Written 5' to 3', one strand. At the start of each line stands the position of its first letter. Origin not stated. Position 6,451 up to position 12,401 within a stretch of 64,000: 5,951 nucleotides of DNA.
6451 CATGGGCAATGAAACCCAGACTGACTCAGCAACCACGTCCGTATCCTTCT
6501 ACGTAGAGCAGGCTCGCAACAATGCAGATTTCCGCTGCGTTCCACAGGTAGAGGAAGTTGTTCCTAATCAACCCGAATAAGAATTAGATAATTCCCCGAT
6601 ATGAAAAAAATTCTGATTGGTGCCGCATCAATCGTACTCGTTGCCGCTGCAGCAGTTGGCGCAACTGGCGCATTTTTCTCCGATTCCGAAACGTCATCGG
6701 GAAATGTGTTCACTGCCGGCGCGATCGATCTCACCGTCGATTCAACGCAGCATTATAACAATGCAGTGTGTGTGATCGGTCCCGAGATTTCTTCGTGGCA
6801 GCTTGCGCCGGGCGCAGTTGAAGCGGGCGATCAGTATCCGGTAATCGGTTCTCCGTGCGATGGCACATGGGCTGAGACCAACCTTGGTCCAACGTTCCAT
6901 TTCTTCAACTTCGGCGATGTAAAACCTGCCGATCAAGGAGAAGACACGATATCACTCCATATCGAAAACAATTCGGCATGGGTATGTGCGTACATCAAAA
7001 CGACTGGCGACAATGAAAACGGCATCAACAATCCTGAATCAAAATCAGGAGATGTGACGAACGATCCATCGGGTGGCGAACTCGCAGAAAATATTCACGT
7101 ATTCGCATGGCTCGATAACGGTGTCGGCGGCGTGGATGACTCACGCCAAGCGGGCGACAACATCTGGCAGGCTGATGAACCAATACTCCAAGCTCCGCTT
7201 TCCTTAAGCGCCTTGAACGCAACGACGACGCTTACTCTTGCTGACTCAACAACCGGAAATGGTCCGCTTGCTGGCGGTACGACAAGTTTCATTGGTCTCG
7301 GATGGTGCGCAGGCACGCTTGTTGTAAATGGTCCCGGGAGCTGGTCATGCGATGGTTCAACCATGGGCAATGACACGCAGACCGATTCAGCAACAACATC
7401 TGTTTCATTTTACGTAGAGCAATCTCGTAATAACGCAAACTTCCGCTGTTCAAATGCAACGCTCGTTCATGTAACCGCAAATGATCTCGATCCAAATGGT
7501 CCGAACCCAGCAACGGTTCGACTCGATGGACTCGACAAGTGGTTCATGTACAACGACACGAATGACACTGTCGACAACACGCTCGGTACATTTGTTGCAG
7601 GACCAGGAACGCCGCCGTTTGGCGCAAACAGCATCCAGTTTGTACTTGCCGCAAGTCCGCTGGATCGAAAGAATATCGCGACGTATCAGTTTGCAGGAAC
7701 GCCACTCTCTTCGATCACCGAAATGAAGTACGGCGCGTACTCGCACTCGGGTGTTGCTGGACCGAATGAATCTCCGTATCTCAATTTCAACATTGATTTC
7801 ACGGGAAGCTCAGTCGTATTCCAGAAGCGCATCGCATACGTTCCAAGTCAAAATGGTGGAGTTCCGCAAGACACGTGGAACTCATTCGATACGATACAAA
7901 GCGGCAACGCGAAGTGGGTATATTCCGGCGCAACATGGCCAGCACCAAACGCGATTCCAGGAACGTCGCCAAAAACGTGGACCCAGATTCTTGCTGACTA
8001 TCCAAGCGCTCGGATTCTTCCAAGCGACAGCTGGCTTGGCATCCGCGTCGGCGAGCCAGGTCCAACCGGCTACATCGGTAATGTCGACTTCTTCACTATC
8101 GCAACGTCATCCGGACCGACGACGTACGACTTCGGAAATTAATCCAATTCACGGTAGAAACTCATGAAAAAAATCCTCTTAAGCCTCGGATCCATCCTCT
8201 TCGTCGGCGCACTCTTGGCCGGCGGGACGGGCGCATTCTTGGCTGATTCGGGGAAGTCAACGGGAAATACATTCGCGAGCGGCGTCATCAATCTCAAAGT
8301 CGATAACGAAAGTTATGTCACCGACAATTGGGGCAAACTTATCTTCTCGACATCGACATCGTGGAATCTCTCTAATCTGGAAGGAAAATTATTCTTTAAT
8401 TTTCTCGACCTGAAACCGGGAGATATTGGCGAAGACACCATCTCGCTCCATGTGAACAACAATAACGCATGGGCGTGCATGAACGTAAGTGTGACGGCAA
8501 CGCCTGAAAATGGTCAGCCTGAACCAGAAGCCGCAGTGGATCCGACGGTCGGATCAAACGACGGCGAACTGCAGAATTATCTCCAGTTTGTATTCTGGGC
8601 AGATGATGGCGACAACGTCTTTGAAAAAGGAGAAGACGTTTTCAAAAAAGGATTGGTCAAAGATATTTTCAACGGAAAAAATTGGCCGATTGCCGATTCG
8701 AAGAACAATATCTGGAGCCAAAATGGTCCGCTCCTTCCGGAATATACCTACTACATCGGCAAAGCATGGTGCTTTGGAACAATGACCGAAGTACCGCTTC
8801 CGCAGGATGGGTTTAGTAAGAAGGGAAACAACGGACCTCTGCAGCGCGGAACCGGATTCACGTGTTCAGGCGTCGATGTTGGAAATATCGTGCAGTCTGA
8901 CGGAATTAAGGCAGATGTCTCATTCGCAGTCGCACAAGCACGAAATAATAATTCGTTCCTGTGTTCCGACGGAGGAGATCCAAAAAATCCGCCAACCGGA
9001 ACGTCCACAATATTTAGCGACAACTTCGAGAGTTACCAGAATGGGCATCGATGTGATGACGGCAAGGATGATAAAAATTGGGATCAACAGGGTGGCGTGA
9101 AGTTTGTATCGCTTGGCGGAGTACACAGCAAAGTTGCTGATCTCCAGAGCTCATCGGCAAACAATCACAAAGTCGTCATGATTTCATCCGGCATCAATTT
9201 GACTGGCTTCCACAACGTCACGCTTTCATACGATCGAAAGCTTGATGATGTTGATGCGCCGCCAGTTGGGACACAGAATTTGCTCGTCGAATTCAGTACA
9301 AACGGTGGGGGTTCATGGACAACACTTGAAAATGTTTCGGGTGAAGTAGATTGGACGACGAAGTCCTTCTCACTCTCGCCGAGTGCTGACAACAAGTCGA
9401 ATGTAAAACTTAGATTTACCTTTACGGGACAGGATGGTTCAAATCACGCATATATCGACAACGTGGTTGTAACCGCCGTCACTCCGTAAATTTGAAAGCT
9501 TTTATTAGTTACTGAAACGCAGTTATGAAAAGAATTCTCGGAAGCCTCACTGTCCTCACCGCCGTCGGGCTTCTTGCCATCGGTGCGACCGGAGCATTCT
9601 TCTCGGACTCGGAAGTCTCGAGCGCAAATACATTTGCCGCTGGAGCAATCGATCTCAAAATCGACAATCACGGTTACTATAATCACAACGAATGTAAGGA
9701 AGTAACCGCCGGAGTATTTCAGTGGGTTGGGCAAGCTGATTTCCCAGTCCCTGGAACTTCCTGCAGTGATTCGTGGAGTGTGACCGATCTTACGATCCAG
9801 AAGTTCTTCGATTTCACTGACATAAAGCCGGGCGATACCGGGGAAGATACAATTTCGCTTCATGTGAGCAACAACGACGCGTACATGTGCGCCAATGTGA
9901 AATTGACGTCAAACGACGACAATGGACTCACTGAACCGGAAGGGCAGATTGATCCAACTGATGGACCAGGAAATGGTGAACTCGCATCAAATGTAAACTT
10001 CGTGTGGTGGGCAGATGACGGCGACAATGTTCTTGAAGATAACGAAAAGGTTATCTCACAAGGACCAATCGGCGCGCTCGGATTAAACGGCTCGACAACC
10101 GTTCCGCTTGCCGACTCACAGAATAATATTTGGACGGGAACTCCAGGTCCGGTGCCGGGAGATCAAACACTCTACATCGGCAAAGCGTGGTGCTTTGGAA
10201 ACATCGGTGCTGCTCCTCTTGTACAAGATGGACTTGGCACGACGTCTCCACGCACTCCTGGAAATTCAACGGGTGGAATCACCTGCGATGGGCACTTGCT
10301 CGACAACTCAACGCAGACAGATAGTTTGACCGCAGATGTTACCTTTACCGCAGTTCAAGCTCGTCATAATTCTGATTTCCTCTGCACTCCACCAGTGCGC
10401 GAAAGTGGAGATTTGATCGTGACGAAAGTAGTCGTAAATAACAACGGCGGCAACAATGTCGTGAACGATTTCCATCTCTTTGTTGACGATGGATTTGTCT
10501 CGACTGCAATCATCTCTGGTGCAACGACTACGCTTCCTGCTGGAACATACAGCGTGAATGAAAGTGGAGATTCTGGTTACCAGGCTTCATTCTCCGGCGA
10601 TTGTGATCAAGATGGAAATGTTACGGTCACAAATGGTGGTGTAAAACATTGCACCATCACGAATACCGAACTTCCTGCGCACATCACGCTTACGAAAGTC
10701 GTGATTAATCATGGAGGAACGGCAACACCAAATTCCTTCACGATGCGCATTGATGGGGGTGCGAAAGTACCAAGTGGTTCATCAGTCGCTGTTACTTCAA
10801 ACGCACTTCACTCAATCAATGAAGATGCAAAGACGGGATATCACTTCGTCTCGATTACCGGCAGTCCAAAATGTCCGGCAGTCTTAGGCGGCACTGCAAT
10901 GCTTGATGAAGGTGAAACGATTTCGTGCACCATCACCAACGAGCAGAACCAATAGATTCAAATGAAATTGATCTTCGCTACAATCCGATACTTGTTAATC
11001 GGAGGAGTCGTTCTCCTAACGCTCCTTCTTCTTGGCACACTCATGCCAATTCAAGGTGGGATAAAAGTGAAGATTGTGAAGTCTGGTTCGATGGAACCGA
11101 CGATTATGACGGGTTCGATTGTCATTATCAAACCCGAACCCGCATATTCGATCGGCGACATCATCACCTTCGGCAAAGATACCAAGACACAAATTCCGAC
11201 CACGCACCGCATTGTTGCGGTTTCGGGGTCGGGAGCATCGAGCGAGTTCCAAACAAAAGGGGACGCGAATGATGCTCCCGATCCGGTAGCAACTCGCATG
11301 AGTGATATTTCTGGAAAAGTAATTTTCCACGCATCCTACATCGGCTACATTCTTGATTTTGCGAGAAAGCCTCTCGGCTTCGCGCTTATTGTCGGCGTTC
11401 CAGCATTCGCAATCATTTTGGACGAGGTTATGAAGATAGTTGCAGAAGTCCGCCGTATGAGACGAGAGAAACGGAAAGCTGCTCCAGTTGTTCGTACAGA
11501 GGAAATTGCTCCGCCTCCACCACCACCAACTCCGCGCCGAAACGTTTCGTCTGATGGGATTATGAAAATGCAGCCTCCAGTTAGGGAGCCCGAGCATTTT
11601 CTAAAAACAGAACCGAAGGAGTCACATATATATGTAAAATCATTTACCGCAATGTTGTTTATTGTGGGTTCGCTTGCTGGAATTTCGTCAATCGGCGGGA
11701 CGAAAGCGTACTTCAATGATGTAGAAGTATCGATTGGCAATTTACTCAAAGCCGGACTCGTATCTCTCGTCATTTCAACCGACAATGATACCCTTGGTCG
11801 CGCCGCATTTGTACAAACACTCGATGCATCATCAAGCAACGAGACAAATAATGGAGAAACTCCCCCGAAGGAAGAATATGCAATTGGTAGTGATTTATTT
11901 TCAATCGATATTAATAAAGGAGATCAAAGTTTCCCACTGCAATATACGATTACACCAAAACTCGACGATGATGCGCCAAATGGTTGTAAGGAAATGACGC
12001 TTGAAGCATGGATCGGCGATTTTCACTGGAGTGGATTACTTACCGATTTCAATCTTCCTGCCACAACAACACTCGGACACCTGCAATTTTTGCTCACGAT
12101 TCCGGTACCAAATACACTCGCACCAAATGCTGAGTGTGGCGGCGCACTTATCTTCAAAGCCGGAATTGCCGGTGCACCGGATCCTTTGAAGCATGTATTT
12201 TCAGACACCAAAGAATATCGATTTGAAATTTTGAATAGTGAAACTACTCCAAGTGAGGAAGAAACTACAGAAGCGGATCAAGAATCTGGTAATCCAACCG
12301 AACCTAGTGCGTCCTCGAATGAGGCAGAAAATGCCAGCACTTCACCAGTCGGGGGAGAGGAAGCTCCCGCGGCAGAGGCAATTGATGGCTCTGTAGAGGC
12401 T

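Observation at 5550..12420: Five-member TasA/camelysin-like gene array with a dedicated SipW signal peptidase: a candidate extracellular fibre/biofilm-matrix system in a divergent, decorated form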

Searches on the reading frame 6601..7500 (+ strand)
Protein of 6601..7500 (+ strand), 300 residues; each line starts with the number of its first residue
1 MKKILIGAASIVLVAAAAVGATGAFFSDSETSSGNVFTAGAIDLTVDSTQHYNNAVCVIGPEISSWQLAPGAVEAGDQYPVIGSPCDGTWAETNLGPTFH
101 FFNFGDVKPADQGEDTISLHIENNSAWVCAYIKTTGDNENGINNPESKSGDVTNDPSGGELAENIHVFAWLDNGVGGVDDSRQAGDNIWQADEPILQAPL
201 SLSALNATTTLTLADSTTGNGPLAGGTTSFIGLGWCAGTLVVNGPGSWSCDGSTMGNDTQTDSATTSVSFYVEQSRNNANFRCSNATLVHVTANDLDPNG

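Call 9: find_homologous_proteins(query=window:6601-7500:+, max_evalue=0.001)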
Query window:6601-7500:+ (300 aa): 978 proteins with E <= 0.001 among 5172 candidates; the best 120 are listed.
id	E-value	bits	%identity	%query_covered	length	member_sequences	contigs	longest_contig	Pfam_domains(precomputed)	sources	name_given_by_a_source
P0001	1.9e-196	670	100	100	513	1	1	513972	PF12389.14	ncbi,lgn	-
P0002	6.8e-137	474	78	85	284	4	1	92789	-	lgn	-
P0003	1.6e-114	401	67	95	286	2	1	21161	-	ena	-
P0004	3.2e-112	393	65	96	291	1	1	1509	-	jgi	jgi:Ca-activated chloride channel homolog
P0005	1.0e-111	392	65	94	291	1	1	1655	PF12389.14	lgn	-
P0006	4.3e-111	389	66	91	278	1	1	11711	-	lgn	-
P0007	9.4e-111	388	63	94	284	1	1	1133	PF12389.14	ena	-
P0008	9.5e-111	388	65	91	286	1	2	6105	-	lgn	-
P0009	2.2e-109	384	64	95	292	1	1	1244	-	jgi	jgi:predicted ribosomally synthesized peptide with SipW-like signal peptide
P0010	2.4e-108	380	64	93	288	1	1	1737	-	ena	-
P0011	3.5e-108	380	64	94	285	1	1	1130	-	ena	-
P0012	3.6e-108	380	67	91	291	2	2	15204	-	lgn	-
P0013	1.7e-107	378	65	94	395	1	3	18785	-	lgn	-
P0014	2.4e-107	377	63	94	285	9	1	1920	-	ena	-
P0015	3.7e-106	373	63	94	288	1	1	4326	-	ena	-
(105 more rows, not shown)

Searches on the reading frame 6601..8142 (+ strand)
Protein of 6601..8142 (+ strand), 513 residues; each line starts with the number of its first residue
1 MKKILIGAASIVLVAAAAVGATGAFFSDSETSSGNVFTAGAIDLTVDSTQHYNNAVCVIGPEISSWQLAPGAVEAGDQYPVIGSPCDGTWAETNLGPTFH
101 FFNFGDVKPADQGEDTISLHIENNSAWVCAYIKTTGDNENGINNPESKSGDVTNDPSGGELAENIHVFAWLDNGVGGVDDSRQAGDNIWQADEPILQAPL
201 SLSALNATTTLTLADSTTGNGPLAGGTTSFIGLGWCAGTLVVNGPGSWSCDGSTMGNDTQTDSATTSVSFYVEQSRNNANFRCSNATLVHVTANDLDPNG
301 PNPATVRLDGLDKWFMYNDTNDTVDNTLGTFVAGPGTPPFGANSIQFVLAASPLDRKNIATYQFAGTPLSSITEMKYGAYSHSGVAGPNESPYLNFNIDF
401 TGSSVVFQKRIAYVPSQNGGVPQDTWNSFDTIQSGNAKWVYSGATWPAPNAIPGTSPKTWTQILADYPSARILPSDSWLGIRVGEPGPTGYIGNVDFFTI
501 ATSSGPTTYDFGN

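Call 3: search_protein_families(library=pfam, proteins=[window:6601-8142:+], max_evalue=0.1)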
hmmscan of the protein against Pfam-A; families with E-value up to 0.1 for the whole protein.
window:6601-8142:+ (513 aa): 1 family
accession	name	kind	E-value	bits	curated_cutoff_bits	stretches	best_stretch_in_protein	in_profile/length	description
PF12389.13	Peptidase_M73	-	1.6e-05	25.3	22.5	1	2-50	4-51/196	Camelysin metallo-endopeptidase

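Call 4: search_protein_families(library=ncbifam, proteins=[window:6601-8142:+], max_evalue=0.1)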
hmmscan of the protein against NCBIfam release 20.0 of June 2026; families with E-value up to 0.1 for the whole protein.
window:6601-8142:+ (513 aa): 1 family
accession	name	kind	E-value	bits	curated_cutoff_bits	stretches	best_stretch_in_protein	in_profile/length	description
TIGR04088.1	cognate_SipW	domain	0.00056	20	19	1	8-41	1-33/34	SipW-dependent-type signal peptide-containing protein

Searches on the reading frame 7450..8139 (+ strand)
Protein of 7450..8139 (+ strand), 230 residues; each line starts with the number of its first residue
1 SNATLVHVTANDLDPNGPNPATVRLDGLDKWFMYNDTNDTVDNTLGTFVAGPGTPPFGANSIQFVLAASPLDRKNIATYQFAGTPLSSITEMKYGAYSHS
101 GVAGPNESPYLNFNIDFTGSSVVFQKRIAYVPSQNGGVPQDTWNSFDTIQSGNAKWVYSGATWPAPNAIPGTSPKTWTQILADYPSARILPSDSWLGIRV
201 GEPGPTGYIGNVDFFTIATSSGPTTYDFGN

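Call 43: search_solved_structures(query=window:7450-8139:+, max_evalue=1)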
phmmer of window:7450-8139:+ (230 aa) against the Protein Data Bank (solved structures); distinct sequences matched with E-value up to 1: 0.

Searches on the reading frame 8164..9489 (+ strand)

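Call 3: search_protein_families(library=pfam, proteins=[window:8164-9489:+], max_evalue=0.1)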
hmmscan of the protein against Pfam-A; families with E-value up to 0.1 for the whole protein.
window:8164-9489:+ (441 aa): 3 families
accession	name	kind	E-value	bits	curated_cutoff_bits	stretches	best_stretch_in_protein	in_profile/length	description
PF21471.3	Reelin_subrepeat-B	-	5.5e-05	23.4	27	1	365-436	52-126/127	Reelin subrepeat B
PF12389.13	Peptidase_M73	-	0.0028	18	22.5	1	15-50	17-51/196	Camelysin metallo-endopeptidase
PF18997.6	DUF5727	-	0.074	13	26.5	0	392-432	70-109/190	Domain of unknown function (DUF5727)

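Call 4: search_protein_families(library=ncbifam, proteins=[window:8164-9489:+], max_evalue=0.1)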
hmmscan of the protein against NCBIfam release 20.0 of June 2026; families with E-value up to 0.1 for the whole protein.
window:8164-9489:+ (441 aa): 0 families

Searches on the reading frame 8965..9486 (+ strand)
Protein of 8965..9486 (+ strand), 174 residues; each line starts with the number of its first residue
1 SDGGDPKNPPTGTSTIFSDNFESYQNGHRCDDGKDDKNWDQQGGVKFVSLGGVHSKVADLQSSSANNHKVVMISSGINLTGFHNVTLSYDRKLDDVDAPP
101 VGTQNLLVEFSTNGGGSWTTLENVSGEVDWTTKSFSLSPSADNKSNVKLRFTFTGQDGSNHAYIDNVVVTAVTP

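Call 44: search_solved_structures(query=window:8965-9486:+, max_evalue=1)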
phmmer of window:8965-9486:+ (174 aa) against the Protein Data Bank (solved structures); distinct sequences matched with E-value up to 1: 4.
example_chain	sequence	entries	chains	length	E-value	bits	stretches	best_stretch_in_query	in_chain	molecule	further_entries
3a7q_A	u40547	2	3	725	0.012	18.5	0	35-169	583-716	Reelin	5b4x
2e26_A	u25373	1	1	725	0.012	18.5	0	35-169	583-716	Reelin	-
6vo1_H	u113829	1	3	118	0.19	14.5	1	111-171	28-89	RM20J Heavy chain Fab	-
6vos_H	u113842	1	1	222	0.98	12.3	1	111-170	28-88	RM20J Fab heavy chain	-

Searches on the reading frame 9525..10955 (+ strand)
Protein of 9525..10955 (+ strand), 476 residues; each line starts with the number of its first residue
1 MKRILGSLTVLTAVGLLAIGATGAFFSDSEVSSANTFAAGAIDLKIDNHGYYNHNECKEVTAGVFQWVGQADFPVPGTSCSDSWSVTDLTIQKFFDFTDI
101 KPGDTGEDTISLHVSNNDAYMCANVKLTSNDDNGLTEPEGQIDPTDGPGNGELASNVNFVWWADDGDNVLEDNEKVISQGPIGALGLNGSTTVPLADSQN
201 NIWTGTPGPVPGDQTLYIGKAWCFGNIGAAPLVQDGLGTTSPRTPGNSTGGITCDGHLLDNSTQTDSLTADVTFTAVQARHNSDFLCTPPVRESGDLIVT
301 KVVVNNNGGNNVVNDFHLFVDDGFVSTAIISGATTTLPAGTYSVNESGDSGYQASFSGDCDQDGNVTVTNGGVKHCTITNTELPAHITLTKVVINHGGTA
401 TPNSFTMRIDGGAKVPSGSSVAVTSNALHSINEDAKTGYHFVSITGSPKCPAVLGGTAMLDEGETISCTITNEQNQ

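Call 3: search_protein_families(library=pfam, proteins=[window:9525-10955:+], max_evalue=0.1)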
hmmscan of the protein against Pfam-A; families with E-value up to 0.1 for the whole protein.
window:9525-10955:+ (476 aa): 2 families
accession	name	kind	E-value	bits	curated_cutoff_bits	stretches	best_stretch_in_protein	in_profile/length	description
PF19403.5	SpaA_2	-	1.4e-11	45.2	25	2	294-378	3-96/96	Prealbumin-like fold domain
PF12389.13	Peptidase_M73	-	1.5e-06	28.6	22.5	1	5-50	6-51/196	Camelysin metallo-endopeptidase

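Call 4: search_protein_families(library=ncbifam, proteins=[window:9525-10955:+], max_evalue=0.1)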
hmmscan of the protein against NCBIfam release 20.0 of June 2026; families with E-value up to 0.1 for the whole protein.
window:9525-10955:+ (476 aa): 1 family
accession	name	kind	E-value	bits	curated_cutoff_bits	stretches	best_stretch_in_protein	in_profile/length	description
TIGR04088.1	cognate_SipW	domain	0.00038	20.5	19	1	11-41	4-33/34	SipW-dependent-type signal peptide-containing protein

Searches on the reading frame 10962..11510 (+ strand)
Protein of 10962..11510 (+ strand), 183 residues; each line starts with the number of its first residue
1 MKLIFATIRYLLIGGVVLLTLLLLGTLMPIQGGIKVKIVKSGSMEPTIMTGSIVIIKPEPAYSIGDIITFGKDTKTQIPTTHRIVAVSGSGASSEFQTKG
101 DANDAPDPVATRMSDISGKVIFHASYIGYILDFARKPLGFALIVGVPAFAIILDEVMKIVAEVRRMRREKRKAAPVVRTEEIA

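Call 45: search_solved_structures(query=window:10962-11510:+, max_evalue=0.01, show_alignments=1)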
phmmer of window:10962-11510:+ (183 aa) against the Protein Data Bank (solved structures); distinct sequences matched with E-value up to 0.01: 3.
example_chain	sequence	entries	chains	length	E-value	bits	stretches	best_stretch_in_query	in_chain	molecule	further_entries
7p2p_A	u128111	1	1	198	2.2e-06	30.7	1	11-107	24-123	Signal peptidase complex catalytic subunit SEC11A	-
9rjb_A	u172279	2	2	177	4.4e-06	29.8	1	11-107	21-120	Signal peptidase complex catalytic subunit SEC11A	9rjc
7p2q_A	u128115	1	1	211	1.6e-05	28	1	18-108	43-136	Signal peptidase complex catalytic subunit SEC11C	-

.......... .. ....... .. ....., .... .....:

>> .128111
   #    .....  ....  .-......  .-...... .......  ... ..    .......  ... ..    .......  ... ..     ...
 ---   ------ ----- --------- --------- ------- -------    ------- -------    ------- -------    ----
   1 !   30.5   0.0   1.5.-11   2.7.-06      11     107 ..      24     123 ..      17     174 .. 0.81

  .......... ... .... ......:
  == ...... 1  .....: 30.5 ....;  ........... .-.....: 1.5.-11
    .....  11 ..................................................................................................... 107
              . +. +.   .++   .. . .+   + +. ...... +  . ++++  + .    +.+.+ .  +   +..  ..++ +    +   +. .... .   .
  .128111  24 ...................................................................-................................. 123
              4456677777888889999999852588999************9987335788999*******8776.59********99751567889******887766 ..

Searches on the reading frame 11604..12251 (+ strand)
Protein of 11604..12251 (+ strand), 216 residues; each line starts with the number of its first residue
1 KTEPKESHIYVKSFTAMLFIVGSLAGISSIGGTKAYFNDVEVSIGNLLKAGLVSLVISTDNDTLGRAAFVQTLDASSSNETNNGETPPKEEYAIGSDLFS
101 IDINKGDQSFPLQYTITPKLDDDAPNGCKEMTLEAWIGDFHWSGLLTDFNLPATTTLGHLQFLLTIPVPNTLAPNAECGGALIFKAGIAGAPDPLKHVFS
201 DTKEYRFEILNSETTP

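Call 75: search_protein_representatives(protein=window:11604-12251:+)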
Query: 216 residues. Proteins with E-value up to 0.001 (for the whole library): 51; up to 1e-10: 35; up to 1e-30: 8. The best 51 are listed.
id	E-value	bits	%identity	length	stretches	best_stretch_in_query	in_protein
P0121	1.2e-139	478.8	100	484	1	1-216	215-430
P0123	5.5e-46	172.8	42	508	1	6-213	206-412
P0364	4.5e-37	143.7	41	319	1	24-211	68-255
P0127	7.6e-35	136.4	37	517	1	11-211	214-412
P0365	3.0e-34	134.5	42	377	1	14-211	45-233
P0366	3.6e-34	134.2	56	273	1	94-213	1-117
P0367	3.9e-32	127.5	37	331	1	24-212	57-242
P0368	3.0e-31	124.6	36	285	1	12-211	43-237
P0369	1.4e-30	122.5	39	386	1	14-211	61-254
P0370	4.3e-30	120.9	38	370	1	25-212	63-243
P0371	4.5e-30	120.8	38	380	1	17-211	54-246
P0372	7.4e-30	120.1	35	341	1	13-212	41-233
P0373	8.4e-30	119.9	38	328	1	17-211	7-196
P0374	1.8e-29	118.8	39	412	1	14-212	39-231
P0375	5.5e-29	117.2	40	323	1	8-211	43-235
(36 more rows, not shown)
